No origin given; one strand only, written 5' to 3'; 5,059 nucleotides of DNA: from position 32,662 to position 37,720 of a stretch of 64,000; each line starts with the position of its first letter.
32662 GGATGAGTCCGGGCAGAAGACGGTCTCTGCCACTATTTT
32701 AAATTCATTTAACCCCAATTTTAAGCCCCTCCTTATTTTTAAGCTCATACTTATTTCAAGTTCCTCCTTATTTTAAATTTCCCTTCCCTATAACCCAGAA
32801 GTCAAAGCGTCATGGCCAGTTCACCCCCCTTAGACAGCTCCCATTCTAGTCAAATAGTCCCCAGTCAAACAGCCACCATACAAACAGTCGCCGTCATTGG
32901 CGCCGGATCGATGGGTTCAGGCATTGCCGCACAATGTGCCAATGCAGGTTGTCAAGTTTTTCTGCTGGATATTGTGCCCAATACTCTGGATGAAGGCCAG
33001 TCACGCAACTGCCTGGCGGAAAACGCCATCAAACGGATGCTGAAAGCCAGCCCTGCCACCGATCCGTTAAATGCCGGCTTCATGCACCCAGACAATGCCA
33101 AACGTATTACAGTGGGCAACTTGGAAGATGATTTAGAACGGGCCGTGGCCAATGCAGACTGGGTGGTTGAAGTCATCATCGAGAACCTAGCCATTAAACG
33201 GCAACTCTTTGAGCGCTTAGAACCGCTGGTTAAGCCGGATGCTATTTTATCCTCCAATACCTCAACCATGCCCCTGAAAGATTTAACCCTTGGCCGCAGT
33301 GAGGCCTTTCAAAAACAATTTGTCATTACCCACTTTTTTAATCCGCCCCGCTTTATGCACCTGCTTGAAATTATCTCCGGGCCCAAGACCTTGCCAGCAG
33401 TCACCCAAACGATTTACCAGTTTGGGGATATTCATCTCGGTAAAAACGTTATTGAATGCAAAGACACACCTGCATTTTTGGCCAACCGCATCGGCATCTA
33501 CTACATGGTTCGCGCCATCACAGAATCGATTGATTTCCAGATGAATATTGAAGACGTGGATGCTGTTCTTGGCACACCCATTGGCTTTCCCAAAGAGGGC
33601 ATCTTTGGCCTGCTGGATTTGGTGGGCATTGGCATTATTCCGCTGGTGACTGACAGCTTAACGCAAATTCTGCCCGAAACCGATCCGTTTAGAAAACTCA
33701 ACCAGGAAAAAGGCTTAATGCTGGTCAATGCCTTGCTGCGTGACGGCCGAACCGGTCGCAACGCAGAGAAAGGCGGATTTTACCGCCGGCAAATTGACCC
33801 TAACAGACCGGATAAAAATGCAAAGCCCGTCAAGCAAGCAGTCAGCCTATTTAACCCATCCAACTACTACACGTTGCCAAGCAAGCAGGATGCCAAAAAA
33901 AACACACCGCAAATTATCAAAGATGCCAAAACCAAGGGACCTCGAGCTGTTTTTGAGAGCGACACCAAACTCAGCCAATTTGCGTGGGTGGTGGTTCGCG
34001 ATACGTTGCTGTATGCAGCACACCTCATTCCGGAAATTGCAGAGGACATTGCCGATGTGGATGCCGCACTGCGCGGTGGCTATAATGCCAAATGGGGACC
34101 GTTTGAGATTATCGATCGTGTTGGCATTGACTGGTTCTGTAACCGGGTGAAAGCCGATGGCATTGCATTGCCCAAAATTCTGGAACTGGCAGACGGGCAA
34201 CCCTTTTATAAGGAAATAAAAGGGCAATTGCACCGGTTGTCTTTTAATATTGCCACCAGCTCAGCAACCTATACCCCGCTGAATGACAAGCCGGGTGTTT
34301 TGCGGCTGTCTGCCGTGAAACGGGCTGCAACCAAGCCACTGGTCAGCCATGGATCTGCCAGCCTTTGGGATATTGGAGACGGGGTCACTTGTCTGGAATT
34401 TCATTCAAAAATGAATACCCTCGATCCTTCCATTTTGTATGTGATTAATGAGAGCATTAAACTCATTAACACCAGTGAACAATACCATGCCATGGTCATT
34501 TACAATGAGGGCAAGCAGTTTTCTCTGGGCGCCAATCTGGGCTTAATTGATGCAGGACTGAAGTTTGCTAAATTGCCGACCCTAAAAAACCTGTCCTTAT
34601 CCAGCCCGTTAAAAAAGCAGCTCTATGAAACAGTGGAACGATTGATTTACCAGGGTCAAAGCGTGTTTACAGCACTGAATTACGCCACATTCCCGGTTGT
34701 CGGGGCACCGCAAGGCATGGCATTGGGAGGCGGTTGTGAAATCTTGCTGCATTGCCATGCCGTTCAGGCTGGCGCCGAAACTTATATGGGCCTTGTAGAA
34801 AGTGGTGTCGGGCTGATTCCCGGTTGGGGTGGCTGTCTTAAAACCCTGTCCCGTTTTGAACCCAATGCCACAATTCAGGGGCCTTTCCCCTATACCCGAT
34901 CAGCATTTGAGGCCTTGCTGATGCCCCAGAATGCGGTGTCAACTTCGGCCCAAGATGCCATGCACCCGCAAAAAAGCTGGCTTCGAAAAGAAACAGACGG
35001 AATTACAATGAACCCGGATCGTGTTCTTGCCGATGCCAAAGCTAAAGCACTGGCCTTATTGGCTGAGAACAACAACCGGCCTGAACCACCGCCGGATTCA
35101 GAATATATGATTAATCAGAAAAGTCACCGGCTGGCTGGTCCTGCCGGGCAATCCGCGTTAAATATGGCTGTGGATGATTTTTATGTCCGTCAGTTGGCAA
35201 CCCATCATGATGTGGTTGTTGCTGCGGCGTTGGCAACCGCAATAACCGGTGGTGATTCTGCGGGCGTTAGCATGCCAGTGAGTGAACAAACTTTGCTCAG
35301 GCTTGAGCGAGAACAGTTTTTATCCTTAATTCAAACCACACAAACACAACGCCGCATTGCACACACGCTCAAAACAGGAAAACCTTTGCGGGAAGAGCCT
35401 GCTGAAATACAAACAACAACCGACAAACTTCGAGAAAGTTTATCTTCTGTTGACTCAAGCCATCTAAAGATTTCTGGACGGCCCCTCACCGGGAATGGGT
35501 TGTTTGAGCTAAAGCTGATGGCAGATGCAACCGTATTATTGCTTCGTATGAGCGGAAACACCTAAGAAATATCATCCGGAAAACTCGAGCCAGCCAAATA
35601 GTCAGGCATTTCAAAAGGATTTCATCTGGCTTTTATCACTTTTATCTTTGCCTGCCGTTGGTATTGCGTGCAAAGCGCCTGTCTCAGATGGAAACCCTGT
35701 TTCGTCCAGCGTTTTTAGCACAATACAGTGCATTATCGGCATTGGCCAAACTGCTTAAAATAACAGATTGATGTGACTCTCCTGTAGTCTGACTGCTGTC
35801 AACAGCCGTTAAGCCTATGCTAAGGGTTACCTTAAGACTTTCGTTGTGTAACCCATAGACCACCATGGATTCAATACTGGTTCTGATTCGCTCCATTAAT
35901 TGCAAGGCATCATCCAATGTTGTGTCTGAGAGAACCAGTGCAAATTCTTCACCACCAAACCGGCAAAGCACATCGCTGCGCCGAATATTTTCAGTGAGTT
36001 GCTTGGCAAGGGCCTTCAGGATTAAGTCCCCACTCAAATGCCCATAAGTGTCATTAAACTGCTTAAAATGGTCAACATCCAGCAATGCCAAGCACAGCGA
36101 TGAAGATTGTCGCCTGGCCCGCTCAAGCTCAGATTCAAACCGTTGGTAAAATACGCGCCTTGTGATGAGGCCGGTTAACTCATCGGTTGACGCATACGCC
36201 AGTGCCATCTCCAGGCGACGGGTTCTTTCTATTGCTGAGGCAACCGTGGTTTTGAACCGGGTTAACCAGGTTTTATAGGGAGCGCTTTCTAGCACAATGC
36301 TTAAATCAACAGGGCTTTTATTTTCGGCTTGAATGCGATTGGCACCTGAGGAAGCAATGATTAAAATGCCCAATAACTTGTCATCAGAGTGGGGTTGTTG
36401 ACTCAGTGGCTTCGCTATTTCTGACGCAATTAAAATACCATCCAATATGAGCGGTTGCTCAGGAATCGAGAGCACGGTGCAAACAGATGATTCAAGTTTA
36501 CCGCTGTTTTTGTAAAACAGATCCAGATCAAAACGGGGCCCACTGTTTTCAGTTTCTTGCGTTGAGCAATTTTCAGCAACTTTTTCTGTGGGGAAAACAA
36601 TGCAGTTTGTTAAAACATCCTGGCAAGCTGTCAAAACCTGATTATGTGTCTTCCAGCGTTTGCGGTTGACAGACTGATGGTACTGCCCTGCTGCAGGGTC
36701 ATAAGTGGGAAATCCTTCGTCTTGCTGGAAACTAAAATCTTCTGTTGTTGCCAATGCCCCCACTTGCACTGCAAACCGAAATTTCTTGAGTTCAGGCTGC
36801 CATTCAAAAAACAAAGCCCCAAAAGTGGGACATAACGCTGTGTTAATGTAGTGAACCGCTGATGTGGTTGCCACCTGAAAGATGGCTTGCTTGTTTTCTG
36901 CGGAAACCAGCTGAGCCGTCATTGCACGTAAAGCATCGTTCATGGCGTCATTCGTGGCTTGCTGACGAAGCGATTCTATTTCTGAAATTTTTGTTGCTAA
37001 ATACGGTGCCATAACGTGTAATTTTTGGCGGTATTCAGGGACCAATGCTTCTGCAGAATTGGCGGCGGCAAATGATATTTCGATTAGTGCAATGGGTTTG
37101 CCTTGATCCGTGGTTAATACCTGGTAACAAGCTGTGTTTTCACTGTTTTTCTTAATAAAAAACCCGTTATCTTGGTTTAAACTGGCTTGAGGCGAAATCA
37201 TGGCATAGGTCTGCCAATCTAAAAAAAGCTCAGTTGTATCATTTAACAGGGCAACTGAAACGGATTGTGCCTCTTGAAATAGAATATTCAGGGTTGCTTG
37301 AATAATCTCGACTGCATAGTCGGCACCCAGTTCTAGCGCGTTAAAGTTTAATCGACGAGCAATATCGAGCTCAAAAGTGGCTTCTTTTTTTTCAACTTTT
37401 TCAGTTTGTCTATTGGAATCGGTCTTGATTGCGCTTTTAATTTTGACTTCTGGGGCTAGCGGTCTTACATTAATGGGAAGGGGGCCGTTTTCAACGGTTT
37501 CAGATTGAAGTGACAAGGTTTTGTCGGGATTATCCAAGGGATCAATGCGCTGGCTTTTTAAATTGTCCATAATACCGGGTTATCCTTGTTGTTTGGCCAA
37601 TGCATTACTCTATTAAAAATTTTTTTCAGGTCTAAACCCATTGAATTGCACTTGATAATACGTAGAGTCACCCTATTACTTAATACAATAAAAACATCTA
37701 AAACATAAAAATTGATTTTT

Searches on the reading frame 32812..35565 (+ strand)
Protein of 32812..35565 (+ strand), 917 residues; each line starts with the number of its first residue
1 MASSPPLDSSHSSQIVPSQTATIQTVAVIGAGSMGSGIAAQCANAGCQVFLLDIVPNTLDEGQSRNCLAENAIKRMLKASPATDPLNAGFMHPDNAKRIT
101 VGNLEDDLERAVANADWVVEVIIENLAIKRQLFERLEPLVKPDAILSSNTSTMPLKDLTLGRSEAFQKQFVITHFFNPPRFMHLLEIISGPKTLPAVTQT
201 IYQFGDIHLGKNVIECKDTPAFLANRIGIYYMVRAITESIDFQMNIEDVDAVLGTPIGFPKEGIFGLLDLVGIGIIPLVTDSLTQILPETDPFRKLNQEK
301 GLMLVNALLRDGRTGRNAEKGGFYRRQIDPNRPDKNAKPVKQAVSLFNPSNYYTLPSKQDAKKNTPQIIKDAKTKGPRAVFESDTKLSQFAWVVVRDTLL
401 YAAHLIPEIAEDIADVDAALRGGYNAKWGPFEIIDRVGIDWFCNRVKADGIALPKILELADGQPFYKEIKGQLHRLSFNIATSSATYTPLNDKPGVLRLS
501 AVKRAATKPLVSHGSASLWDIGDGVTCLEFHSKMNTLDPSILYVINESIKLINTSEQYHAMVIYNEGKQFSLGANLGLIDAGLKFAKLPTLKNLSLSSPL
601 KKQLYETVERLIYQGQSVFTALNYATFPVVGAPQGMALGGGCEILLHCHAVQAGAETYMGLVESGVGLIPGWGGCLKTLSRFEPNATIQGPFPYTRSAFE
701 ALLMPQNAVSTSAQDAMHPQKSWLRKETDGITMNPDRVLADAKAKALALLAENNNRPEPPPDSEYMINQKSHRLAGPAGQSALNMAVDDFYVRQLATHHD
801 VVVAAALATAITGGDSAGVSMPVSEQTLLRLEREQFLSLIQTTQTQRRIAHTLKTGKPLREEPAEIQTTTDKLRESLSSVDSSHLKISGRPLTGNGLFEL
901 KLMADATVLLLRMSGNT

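Call 5: search_protein_families(library=pfam, proteins=[window:32812-35565:+], max_evalue=0.01)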
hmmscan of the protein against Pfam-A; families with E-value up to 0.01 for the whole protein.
window:32812-35565:+ (917 aa): 10 families
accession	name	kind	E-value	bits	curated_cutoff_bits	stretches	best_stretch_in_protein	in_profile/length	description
PF02737.24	3HCDH_N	-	1.8e-45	155.5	22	1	25-219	1-180/180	3-hydroxyacyl-CoA dehydrogenase, NAD binding domain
PF00725.27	3HCDH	-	2.9e-15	57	22.1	2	222-321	2-93/97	3-hydroxyacyl-CoA dehydrogenase, C-terminal domain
PF00378.25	ECH_1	-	1.2e-08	35.1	27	1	615-675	77-137/251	Enoyl-CoA hydratase/isomerase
PF16113.10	ECH_2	-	3.3e-05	24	27.2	1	526-681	4-141/335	Enoyl-CoA hydratase/isomerase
PF01210.29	NAD_Gly3P_dh_N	-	7.3e-05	23.2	23.1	1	26-145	2-98/158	NAD-dependent glycerol-3-phosphate dehydrogenase N-terminus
PF03446.21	NAD_binding_2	-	0.0001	22.8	21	1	25-76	1-52/161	NAD binding domain of 6-phosphogluconate dehydrogenase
PF02558.23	ApbA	-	0.0014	18.7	22.2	1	26-66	1-40/150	Ketopantoate reductase PanE/ApbA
PF02826.25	2-Hacid_dh_C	-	0.0023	17.7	25.1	1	17-64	30-77/178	D-isomer specific 2-hydroxyacid dehydrogenase, NAD binding domain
PF01266.30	DAO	-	0.0043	17.1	27.9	1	26-53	2-29/353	FAD dependent oxidoreductase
PF07992.20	Pyr_redox_2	-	0.0058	16.5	26.1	0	21-61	142-179/291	Pyridine nucleotide-disulphide oxidoreductase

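Call 6: search_protein_families(library=ncbifam, proteins=[window:32812-35565:+], max_evalue=0.001)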
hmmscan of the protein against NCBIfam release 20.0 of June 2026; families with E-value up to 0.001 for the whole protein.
window:32812-35565:+ (917 aa): 50 families (the best 25 are shown)
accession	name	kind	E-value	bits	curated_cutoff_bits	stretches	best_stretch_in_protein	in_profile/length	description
NF052272.1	Staph_FadB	exception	2.5e-127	426.1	999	1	22-860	2-751/752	3-hydroxyacyl-CoA dehydrogenase/crotonase FadB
NF008727.0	PRK11730.1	equivalog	1.6e-55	188.7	870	2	18-338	308-605/717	fatty acid oxidation complex subunit alpha FadB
NF006124.0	PRK08268.1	subfamily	2.1e-51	175.4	508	1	19-345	3-306/507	3-hydroxyacyl-CoA dehydrogenase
NF008363.0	PRK11154.1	equivalog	2.8e-47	161.3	869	2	18-344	304-601/708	fatty acid oxidation complex subunit alpha FadJ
TIGR02279.1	PaaC-3OHAcCoADH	equivalog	3.4e-44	151.5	669.4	1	22-321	4-281/503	3-hydroxyacyl-CoA dehydrogenase PaaH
TIGR02437.1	FadB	equivalog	1.1e-42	146.4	933.55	2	21-335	311-601/714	fatty acid oxidation complex subunit alpha FadB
NF005875.0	PRK07819.1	subfamily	2.1e-41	142.2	319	1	21-288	3-256/287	3-hydroxybutyryl-CoA dehydrogenase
NF004474.0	PRK05808.1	subfamily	1.2e-40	139.6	408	1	22-324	2-280/283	3-hydroxybutyryl-CoA dehydrogenase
TIGR02441.1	fa_ox_alpha_mit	equivalog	6.5e-39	133.6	964.65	2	22-325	334-614/737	fatty acid oxidation complex subunit alpha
TIGR02440.1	FadJ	equivalog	3.3e-36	124.8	968.45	2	19-342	300-592/699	fatty acid oxidation complex subunit alpha FadJ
NF006722.0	PRK09260.1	equivalog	1e-35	123.4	429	1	23-321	2-277/289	3-hydroxyacyl-CoA dehydrogenase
NF006143.0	PRK08293.1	equivalog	3.8e-34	118.3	312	1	22-325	3-286/291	3-hydroxyacyl-CoA dehydrogenase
NF005715.0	PRK07530.1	equivalog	1.1e-33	116.8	420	1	21-277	2-242/292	3-hydroxybutyryl-CoA dehydrogenase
NF042925.1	FHMPC_DH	equivalog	2.1e-33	115.9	500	1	25-288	2-251/304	5-formyl-3-hydroxy-2-methylpyridine 4-carboxylate 5-dehydrogenase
NF004699.0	PRK06035.1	equivalog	3.4e-32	111.8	500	1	23-287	3-254/294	3-hydroxyacyl-CoA dehydrogenase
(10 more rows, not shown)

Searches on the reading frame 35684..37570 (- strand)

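Call 22: search_protein_families(library=pfam, proteins=[window:35684-37570:-], max_evalue=0.001)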
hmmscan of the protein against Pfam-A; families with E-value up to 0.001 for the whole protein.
window:35684-37570:- (628 aa): 1 family
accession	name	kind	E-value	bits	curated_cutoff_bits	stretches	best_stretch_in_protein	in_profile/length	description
PF00990.26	GGDEF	-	2.5e-44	151.3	23.8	1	460-625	1-161/161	Diguanylate cyclase, GGDEF domain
